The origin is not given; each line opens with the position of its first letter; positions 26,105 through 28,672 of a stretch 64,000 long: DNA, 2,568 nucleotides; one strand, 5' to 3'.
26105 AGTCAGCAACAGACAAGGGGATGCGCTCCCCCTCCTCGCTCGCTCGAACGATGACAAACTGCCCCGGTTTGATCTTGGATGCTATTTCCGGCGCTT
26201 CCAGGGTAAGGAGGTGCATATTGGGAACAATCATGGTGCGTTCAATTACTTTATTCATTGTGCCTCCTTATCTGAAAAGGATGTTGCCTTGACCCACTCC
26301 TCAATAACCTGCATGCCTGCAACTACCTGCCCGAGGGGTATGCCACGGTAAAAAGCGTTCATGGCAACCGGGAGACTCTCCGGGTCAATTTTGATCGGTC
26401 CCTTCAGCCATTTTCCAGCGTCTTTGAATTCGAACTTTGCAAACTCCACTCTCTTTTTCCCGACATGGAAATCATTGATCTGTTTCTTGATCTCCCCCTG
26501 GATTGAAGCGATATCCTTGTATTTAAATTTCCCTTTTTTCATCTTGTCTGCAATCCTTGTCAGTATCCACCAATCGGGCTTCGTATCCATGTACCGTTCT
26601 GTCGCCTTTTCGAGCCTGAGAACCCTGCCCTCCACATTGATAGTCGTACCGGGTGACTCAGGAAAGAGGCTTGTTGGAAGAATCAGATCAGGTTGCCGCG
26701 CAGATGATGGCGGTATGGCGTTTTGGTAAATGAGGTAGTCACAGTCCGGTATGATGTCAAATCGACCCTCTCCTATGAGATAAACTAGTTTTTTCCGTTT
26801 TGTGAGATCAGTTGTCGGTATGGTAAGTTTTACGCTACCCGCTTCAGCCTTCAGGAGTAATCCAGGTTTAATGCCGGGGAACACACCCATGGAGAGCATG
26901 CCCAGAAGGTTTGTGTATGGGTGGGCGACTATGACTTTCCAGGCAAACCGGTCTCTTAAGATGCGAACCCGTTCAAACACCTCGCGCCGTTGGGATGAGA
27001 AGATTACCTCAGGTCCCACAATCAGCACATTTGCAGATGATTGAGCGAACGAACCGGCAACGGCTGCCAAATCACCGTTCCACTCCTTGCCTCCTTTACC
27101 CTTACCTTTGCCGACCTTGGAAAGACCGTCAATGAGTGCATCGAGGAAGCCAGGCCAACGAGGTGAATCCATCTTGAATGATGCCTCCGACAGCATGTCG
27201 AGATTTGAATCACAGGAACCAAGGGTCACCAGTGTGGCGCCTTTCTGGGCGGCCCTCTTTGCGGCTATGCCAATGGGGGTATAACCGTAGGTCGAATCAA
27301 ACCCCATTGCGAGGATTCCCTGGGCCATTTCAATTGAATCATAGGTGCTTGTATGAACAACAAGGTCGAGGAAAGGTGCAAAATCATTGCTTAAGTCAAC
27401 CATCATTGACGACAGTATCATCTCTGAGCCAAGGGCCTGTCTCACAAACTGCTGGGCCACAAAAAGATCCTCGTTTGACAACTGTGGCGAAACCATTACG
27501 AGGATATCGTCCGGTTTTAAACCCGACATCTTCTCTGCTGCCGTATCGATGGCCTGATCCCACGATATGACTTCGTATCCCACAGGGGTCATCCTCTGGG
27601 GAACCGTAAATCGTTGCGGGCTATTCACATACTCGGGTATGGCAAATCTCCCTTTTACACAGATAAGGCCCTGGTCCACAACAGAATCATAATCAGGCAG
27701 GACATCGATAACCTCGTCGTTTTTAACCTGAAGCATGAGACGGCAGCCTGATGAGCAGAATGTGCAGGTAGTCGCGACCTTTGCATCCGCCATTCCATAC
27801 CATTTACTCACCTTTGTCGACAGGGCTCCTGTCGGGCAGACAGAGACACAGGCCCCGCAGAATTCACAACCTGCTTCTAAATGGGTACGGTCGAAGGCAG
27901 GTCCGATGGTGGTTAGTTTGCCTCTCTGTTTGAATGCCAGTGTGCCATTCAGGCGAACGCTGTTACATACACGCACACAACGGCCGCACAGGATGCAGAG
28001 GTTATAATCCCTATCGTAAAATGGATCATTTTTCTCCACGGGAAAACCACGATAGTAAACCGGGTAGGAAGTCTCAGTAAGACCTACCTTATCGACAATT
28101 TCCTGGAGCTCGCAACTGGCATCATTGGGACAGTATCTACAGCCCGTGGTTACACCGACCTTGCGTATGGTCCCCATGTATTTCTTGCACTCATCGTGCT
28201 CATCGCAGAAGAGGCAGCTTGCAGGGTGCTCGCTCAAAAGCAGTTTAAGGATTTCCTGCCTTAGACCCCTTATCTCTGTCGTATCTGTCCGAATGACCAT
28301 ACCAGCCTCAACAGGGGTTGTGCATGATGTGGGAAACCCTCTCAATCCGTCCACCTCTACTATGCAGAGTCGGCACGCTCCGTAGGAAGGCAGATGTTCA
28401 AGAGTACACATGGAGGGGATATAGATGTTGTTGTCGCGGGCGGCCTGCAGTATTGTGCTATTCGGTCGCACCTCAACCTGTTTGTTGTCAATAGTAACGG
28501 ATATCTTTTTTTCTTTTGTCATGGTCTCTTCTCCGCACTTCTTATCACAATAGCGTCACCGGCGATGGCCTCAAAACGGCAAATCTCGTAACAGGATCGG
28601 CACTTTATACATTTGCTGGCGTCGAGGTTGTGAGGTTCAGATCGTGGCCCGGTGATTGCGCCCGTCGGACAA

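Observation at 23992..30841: Five-cistron NuoE/NuoF/NuoG-like + NfnA/NfnB-like operon: candidate uncharacterised flavin-based electron-bifurcating NAD(H)/NADP(H)/ferredoxin enzyme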

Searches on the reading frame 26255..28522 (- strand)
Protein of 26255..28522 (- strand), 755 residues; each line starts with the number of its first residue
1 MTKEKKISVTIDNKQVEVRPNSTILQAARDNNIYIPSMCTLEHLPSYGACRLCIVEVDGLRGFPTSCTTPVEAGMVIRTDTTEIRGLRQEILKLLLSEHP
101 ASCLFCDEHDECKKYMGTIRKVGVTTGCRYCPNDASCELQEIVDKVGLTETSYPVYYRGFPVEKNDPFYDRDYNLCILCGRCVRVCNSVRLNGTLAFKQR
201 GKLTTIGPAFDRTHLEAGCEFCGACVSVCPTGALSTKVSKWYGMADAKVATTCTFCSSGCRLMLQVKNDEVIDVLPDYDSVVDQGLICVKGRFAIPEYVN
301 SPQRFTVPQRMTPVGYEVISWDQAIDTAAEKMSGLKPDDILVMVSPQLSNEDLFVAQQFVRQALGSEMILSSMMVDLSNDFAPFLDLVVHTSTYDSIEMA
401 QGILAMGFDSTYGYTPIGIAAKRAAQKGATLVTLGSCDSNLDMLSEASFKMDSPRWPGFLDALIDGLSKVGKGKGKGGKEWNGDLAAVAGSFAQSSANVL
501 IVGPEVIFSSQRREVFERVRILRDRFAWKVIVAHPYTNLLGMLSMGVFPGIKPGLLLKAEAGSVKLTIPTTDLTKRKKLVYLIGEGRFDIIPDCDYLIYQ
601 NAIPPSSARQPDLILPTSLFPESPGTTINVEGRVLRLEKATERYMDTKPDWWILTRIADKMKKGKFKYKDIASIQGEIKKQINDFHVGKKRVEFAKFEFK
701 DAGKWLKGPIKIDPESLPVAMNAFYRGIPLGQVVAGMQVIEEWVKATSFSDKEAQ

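Call 4: search_protein_families(library=pfam, proteins=[window:26255-28522:-])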
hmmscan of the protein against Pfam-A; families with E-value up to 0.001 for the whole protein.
window:26255-28522:- (755 aa): 11 families
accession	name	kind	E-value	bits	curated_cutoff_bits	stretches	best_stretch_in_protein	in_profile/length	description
PF13510.11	Fer2_4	-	1.3e-19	70.4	22.8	1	5-81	2-81/82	2Fe-2S iron-sulfur cluster binding domain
PF00384.28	Molybdopterin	-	1.9e-18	67.1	24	1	316-659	14-352/353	Molybdopterin oxidoreductase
PF04879.21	Molybdop_Fe4S4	-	7.4e-14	51.9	22.7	1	248-295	3-50/55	Molybdopterin oxidoreductase Fe4S4 domain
PF10588.14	NADH-G_4Fe-4S_3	-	1.4e-09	37.8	27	1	88-113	1-26/40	NADH-ubiquinone oxidoreductase-G iron-sulfur binding region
PF12838.12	Fer4_7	-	1.5e-08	35.4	27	1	176-233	2-52/52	4Fe-4S dicluster domain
PF22117.2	Fer4_Nqo3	-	1e-07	32.5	27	1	171-234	6-66/67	NADH-quinone oxidoreductase subunit 3, ferredoxin-like domain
PF00111.32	Fer2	-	1.3e-06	28.7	21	1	11-58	3-48/77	2Fe-2S iron-sulfur cluster binding domain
PF00037.32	Fer4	-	1.5e-06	28.2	21.1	1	219-234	8-23/24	4Fe-4S binding domain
PF13183.11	Fer4_8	-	8e-06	26.7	27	1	174-232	3-67/68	4Fe-4S dicluster domain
PF13187.11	Fer4_9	-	0.00014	22.2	27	1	176-233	2-51/52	4Fe-4S dicluster domain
PF14697.11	Fer4_21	-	0.00043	20.8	35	1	174-233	6-56/59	4Fe-4S dicluster domain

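Call 5: search_protein_families(library=ncbifam, proteins=[window:26255-28522:-], max_evalue=1e-10)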
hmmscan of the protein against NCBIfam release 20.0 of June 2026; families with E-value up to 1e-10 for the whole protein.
window:26255-28522:- (755 aa): 15 families
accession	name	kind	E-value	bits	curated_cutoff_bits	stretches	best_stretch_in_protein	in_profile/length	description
TIGR01973.1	NuoG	equivalog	5.1e-81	273.3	470.05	2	128-656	95-605/606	NADH-quinone oxidoreductase subunit NuoG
NF040763.1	FeFe_hydrog_A6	exception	1.4e-57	195.4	765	2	7-113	1-107/571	NADH-dependent [FeFe] hydrogenase, group A6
NF005745.0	PRK07569.1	equivalog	3.8e-49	167.2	333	2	8-114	5-111/238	bidirectional hydrogenase complex protein HoxU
NF005895.0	PRK07860.1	equivalog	9.4e-49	166.1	802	2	128-429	116-419/811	NADH-quinone oxidoreductase subunit G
NF006305.0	PRK08493.1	equivalog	1e-43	149.5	591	2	6-113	1-106/819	NADH-quinone oxidoreductase subunit G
TIGR01591.1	Fdh-alpha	equivalog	3.8e-41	140.9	666.25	2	251-434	1-190/672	formate dehydrogenase subunit alpha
NF040762.1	Hydr_FeFe_Clost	exception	3.2e-34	118.5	900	1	8-237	2-207/572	ferredoxin hydrogenase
NF009454.0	PRK12814.1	equivalog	2.9e-23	82.1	916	1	5-104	2-101/657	putative NADPH-dependent glutamate synthase small subunit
NF047855.1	AssmNtatRedNasC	equivalog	1.5e-20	73.1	1100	0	597-679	440-523/708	assimilatory nitrate reductase catalytic subunit NasC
NF010055.0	PRK13532.1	equivalog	6.2e-16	57.8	904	0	251-405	45-212/830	nitrate reductase catalytic subunit NapA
TIGR01553.1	formate-DH-alph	equivalog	2.6e-13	48.7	814.2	0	241-333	36-137/1009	formate dehydrogenase-N subunit alpha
TIGR01706.1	NAPA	equivalog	1.1e-12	47.2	930.55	0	250-358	44-162/830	periplasmic nitrate reductase subunit alpha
NF041323.1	Nitr_red_NasA_Halo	equivalog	2.4e-12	46.2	1000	0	596-705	405-516/673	assimilatory nitrate reductase NasA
NF012032.0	PRK15488.1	equivalog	2.1e-11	42.6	694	0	215-337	9-135/759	thiosulfate reductase PhsA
TIGR02512.1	FeFe_hydrog_A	subfamily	8e-11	41.4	405.95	0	171-237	4-70/375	[FeFe] hydrogenase, group A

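Call 8: search_solved_structures(query=window:26255-28522:-, max_evalue=1e-10)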
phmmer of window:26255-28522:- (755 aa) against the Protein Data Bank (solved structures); distinct sequences matched with E-value up to 1e-10: 76 (the best 60 are shown).
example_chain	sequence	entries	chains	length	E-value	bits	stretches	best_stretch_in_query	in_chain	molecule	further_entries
9wxb_B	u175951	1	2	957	1.9e-63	218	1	7-436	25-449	Formate dehydrogenase alpha subunit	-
6tg9_A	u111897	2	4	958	6.9e-62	212.8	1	7-435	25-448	Formate dehydrogenase subunit alpha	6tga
9bov_A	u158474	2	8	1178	3.2e-60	207.3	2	131-456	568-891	Molybdopterin oxidoreductase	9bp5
8oh5_C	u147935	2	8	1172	1.9e-50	175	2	148-407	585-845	Formate dehydrogenase-O, major subunit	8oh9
7t2r_A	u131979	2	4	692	9.2e-47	162.8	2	127-367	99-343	NiFe hydrogenase subunit A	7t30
7zm7_A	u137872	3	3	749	1.1e-42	149.3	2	6-114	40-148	NADH-ubiquinone oxidoreductase-like protein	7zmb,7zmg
7tgh_S1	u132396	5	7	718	8.9e-41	143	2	4-112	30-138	NADH-ubiquinone oxidoreductase 75 kDa subunit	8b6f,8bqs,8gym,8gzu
9iho_G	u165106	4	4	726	1.3e-40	142.5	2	5-116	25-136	NUAM (75 kDa) subunit of mitochondrial NADH:ubiquinone oxidoreductase (Complex I)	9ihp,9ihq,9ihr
9f5x_C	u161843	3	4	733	2.2e-39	138.4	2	7-113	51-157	NADH:ubiquinone oxidoreductase 78 kDa subunit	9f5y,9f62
9gzq_A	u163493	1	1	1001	2.8e-39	138.1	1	130-237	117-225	Probable oxidoreductase YjgC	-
8rqz_C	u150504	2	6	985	3.1e-39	138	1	6-237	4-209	Probable oxidoreductase YjgC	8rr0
6gcs_A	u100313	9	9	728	4.1e-39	137.6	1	6-114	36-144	75-KDA PROTEIN (NUAM) | Subunit NUAM of NADH:Ubiquinone Oxidoreductase (Complex I) | NADH-ubiquinone oxidoreductase 78 kDa subunit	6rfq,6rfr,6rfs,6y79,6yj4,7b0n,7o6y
8a6t_A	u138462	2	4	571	4.6e-39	137.4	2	7-114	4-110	Electron bifurcating hydrogenase subunit HydA1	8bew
7arc_G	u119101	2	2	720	1e-38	136.3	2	6-113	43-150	75 kDa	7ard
7vw6_A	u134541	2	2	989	2.4e-38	135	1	134-434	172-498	Formate dehydrogenase | Tungsten-containing formate dehydrogenase alpha subunit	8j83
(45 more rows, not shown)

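Call 17: find_related_loci(query=window:26255-28522:-, collection=genome_contigs, flank=8000)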
Query window:26255-28522:- (755 aa) in genome_contigs; peptide patterns used: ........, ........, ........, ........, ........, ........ (x = any residue, [..] = any of these).
53 stretches matched a pattern; 13 encode a relative of the query (tblastn E <= 1e-3); 12 distinct loci.
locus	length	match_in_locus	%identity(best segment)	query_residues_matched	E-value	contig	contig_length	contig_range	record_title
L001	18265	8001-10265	84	1-755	0e+0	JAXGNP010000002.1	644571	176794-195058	MAG: Syntrophorhabdus sp. isolate AnMBR.bin259 bin259_2, whole genome shotgun sequence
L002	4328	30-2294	84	1-755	0e+0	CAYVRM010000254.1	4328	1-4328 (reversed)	MAG TPA_asm: uncultured Syntrophorhabdus sp. isolate SRP192927_co7_494 genome assembly, contig: NODE_50764_length_4328_c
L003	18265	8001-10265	80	1-755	0e+0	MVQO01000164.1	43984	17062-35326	MAG: Syntrophorhabdus sp. PtaB.Bin027 A4E59_contig000169, whole genome shotgun sequence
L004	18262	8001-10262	72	1-755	0e+0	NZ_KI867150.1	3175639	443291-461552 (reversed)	Syntrophorhabdus aromaticivorans UI SynarDRAFT_SAI.2, whole genome shotgun sequence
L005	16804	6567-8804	61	1-754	0e+0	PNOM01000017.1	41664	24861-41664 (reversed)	MAG: Syntrophus sp. (in: bacteria) isolate SW.010 SW_1000441_41664, whole genome shotgun sequence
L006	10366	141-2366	57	1-741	0e+0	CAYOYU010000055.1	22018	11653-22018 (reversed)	MAG TPA_asm: uncultured Syntrophorhabdaceae bacterium isolate binchicken_co232_11 genome assembly, contig: NODE_4456_len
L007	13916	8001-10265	96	1-755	0e+0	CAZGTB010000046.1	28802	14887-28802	MAG TPA_asm: uncultured Syntrophorhabdus sp. isolate SRP302447_co2_18 genome assembly, contig: NODE_4443_length_28802_co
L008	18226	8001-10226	61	1-741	0e+0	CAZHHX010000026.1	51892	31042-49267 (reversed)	MAG TPA_asm: uncultured Syntrophorhabdaceae bacterium isolate SRP302447_co2_801 genome assembly, contig: NODE_1874_lengt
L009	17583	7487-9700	41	3-738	0e+0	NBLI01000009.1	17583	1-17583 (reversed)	MAG: candidate division KSB1 bacterium 4572_119 ex4572_119_scaffold_1564, whole genome shotgun sequence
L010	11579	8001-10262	41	1-740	6e-180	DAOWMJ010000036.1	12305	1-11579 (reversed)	MAG TPA_asm: Candidatus Latescibacterota bacterium isolate CSMAG_2999 CSMAG_2999_k141_802808_length_12305_cov_123.8332,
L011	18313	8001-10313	42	1-740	0e+0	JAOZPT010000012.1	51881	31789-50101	MAG: Candidatus Zixiibacteriota bacterium isolate GMC4.metabat2.266 GMC4_275_length_51881_cov_10.199359, whole genome sh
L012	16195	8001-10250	41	5-736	0e+0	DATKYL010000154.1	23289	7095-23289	MAG TPA_asm: Acidobacteriota bacterium isolate SMAG_U14218 k141_4064066, whole genome shotgun sequence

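Call 21: search_protein_families(library=pfam, proteins=[L009:755-1480:+, L009:1915-2529:+, L009:2569-2895:+, L009:3007-3804:+, L009:3837-5105:+, L009:12639-14804:+, L011:2487-3044:+, L011:3089-3424:+, L011:3519-4316:+, L011:4358-5626:+], max_evalue=0.0001)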
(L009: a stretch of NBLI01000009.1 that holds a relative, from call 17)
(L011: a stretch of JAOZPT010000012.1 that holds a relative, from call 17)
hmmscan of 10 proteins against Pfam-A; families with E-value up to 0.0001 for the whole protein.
L009:755-1480:+ (241 aa): 1 family
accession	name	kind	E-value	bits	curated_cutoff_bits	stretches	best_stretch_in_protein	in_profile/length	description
PF02810.21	SEC-C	-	1.6e-10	41.1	20.4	1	221-239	1-19/19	SEC-C motif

L009:1915-2529:+ (204 aa): 0 families

L009:2569-2895:+ (108 aa): 2 families
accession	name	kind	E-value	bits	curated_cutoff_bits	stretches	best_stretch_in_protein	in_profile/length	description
PF07085.17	DRTGG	-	4e-07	30.3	25.2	1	6-102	2-101/105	DRTGG domain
PF02603.21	Hpr_kinase_N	-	3.6e-06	27.4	24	1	62-104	80-122/125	HPr Serine kinase N terminus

L009:3007-3804:+ (265 aa): 2 families
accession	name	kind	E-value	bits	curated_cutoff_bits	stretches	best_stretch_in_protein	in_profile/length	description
PF02518.31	HATPase_c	-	1.8e-09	38.4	26.4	1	178-263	16-107/111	Histidine kinase-, DNA gyrase B-, and HSP90-like ATPase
PF13581.12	HATPase_c_2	-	2e-09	38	27.4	1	144-262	8-126/127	Histidine kinase-like ATPase domain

L009:3837-5105:+ (422 aa): 8 families
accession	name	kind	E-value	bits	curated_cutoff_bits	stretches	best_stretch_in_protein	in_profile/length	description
PF02906.19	Fe_hyd_lg_C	-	1.8e-31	110.1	22.1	1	84-307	12-245/245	Iron only hydrogenase large subunit, C-terminal domain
PF04060.18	FeS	-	2.1e-12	46.9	23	1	382-413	1-32/33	Putative Fe-S cluster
PF12837.12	Fer4_6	-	5.8e-08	32.8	25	0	37-58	2-23/24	4Fe-4S binding domain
PF13237.11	Fer4_10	-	1e-06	29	25.5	1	9-54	3-52/53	4Fe-4S dicluster domain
PF13187.11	Fer4_9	-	4.2e-06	27.1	27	1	15-59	2-52/52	4Fe-4S dicluster domain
PF12838.12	Fer4_7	-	6.5e-06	27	27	1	14-58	1-52/52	4Fe-4S dicluster domain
PF00037.32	Fer4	-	9.7e-06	25.6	21.1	0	39-59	3-23/24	4Fe-4S binding domain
PF14697.11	Fer4_21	-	7.4e-05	23.2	35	1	9-54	2-51/59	4Fe-4S dicluster domain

L009:12639-14804:+ (721 aa): 2 families
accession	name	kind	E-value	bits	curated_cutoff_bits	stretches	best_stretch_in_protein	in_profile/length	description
PF10459.15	Peptidase_S46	-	6e-230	766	22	1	20-719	1-698/698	Peptidase S46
PF13365.12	Trypsin_2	-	7.3e-08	33.7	27.6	0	68-94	1-27/144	Trypsin-like peptidase domain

L011:2487-3044:+ (185 aa): 0 families

L011:3089-3424:+ (111 aa): 2 families
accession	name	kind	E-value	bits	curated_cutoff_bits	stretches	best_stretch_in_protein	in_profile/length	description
PF07085.17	DRTGG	-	3.1e-06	27.4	25.2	1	21-100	19-99/105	DRTGG domain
PF02603.21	Hpr_kinase_N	-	2.7e-05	24.6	24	1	62-103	80-121/125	HPr Serine kinase N terminus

L011:3519-4316:+ (265 aa): 3 families
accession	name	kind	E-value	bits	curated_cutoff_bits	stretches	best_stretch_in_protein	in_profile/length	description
PF13581.12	HATPase_c_2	-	9.1e-09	35.8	27.4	1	147-262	11-126/127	Histidine kinase-like ATPase domain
PF02518.31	HATPase_c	-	2.5e-08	34.8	26.4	1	178-263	16-107/111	Histidine kinase-, DNA gyrase B-, and HSP90-like ATPase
PF07085.17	DRTGG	-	6.4e-05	23.2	25.2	0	6-106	2-103/105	DRTGG domain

L011:4358-5626:+ (422 aa): 9 families
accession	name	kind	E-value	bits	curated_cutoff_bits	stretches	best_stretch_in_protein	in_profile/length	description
PF02906.19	Fe_hyd_lg_C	-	1.4e-30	107.2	22.1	1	76-307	4-245/245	Iron only hydrogenase large subunit, C-terminal domain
PF04060.18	FeS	-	7.6e-14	51.6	23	1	382-414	1-33/33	Putative Fe-S cluster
PF12838.12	Fer4_7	-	2.9e-08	34.5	27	1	14-58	1-52/52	4Fe-4S dicluster domain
PF13237.11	Fer4_10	-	7.1e-08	32.7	25.5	1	11-55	5-53/53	4Fe-4S dicluster domain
PF00037.32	Fer4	-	1.7e-07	31.2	21.1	1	39-59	3-23/24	4Fe-4S binding domain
PF13187.11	Fer4_9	-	4.4e-07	30.3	27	1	14-59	1-52/52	4Fe-4S dicluster domain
PF12837.12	Fer4_6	-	5.2e-07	29.8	25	1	39-59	4-24/24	4Fe-4S binding domain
PF25160.1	LdpA_Fe-S-bd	-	1e-06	28.8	27.6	1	20-60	8-44/49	LdpA Fe-S cluster-binding domain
PF13484.11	Fer4_16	-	4.5e-05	24.6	30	0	44-62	2-20/66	4Fe-4S double cluster binding domain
